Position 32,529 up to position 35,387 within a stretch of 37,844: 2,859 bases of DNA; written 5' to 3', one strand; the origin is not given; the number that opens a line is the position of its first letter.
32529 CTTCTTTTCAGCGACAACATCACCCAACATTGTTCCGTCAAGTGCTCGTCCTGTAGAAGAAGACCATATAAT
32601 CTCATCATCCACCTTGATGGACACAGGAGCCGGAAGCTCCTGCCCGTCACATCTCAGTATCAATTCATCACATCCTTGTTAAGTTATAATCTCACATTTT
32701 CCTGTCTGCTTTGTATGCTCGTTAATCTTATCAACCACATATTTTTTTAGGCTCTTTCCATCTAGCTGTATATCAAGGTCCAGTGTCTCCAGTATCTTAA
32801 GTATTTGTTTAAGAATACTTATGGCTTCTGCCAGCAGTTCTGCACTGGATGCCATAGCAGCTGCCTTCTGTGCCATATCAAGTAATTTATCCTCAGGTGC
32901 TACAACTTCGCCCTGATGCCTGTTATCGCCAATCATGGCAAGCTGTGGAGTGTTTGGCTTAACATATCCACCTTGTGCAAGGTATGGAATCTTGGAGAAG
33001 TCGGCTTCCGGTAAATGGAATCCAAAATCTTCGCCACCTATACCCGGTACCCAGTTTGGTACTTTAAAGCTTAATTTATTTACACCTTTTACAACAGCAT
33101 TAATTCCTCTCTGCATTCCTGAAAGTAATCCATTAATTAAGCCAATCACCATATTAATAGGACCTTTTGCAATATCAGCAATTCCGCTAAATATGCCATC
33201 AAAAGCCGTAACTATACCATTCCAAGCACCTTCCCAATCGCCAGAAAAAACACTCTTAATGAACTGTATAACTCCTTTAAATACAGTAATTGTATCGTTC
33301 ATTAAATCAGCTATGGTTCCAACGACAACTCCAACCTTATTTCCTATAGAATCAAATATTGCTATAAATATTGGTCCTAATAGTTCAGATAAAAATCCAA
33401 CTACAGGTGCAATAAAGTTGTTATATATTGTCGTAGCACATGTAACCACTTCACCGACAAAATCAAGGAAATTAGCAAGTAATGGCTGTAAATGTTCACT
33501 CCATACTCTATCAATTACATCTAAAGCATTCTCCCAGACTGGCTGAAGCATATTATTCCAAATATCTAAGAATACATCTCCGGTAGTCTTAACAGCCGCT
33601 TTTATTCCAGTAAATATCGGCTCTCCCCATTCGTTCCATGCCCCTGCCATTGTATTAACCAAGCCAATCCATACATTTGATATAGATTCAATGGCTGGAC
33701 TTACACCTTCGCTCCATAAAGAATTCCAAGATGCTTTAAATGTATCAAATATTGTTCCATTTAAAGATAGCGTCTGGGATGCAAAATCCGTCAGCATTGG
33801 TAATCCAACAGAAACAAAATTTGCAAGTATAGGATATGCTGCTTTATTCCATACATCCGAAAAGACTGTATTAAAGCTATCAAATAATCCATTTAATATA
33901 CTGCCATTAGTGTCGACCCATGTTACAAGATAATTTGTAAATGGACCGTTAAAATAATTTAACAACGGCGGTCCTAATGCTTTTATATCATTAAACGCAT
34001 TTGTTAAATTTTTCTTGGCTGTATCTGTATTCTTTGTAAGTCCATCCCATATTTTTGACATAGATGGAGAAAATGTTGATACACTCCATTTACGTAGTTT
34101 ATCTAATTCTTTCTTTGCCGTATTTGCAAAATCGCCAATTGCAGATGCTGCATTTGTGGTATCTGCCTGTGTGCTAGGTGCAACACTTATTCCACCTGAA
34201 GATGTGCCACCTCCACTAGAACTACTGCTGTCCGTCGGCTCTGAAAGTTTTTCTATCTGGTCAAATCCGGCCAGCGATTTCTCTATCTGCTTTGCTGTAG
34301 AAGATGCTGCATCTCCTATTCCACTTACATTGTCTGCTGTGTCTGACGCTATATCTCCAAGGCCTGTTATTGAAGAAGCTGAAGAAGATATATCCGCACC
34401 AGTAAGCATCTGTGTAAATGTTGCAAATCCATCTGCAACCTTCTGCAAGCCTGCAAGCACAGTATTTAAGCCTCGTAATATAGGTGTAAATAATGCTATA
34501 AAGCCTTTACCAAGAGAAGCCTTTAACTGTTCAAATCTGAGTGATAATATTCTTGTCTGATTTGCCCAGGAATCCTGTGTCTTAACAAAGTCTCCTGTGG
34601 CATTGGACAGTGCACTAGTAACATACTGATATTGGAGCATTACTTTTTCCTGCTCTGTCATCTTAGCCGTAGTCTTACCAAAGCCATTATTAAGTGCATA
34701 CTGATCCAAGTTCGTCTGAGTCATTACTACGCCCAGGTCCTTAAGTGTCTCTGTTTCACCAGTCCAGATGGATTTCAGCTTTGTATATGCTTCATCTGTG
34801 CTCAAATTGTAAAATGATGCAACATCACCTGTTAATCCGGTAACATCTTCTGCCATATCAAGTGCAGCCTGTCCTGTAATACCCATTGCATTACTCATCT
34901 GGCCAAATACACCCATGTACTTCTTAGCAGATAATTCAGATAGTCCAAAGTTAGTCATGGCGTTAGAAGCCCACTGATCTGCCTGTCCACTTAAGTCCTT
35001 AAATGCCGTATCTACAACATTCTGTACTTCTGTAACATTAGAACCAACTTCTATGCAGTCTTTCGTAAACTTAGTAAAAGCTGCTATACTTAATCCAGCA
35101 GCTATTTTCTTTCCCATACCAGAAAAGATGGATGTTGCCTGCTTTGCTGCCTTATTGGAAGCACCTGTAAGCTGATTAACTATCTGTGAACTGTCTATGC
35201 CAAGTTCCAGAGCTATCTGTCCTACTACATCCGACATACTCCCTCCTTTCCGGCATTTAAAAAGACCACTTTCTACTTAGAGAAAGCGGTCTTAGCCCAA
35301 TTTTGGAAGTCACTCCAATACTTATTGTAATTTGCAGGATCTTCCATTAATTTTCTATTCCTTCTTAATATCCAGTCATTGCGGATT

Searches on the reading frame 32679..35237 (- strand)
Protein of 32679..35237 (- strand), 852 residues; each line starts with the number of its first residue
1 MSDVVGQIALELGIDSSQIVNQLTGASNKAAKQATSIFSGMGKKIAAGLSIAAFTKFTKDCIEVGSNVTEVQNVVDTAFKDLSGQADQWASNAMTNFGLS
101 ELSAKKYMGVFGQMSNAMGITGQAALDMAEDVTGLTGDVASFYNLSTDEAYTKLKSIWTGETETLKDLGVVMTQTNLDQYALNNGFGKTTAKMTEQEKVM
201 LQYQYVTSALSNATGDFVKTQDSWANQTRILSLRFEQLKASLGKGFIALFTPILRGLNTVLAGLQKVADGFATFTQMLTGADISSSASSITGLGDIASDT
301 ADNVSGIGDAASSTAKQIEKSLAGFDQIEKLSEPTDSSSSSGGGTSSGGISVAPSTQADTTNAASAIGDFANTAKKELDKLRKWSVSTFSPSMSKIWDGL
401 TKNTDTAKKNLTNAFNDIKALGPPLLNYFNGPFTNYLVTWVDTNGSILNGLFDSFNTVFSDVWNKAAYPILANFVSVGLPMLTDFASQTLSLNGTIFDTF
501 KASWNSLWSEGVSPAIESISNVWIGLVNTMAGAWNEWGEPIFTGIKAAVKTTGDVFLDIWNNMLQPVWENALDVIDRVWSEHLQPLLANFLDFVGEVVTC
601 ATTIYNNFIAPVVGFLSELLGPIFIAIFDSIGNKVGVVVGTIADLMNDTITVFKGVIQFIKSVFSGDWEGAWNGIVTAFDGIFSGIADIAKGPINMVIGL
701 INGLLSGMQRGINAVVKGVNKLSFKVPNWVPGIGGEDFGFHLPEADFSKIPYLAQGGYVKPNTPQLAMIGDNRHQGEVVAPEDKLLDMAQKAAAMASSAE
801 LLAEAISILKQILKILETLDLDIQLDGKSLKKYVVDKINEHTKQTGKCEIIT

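Call 28: search_protein_families(library=phrogs, proteins=[window:32679-35237:-], max_evalue=0.00001)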
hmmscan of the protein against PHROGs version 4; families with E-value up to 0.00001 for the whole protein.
window:32679-35237:- (852 aa): 16 families
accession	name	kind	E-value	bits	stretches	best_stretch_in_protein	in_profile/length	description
phrog_1535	-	tail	1.1e-126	425.5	2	19-620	160-804/1152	tail length tape measure protein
phrog_28918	-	unknown function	6.4e-40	137.7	1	105-688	78-702/1445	-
phrog_991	-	tail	7e-30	104.4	1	497-842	670-914/1966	tail length tape measure protein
phrog_58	-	tail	4.6e-19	69.3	1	21-748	292-969/1544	tail length tape measure protein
phrog_1272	-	tail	9.7e-19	67.6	1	12-808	550-1137/1606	tail length tape measure protein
phrog_971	-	lysis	2.9e-12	47.1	1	18-721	36-779/1338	endolysin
phrog_4197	-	tail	6e-12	45.1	1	393-766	871-1173/1783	tail length tape measure protein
phrog_167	-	tail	6.3e-11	41.7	1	19-779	294-1060/1555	tail length tape measure protein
phrog_5493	-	tail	1.2e-10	41.4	1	93-722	415-873/1102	tail length tape measure protein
phrog_3981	-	tail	2.7e-10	41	1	283-798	123-514/584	tail length tape measure protein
phrog_30543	-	tail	4.3e-10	39.1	1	498-759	653-919/1167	tail length tape measure protein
phrog_4200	-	tail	1.2e-09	38.3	1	450-703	271-523/732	tail length tape measure protein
phrog_5448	-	tail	1.2e-09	36.6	1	305-710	1393-1749/3103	tail length tape measure protein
phrog_8927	-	tail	1.6e-07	30.8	1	260-639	543-865/1619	tail length tape measure protein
phrog_28083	-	unknown function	1.2e-06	28.4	1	25-294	195-455/830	-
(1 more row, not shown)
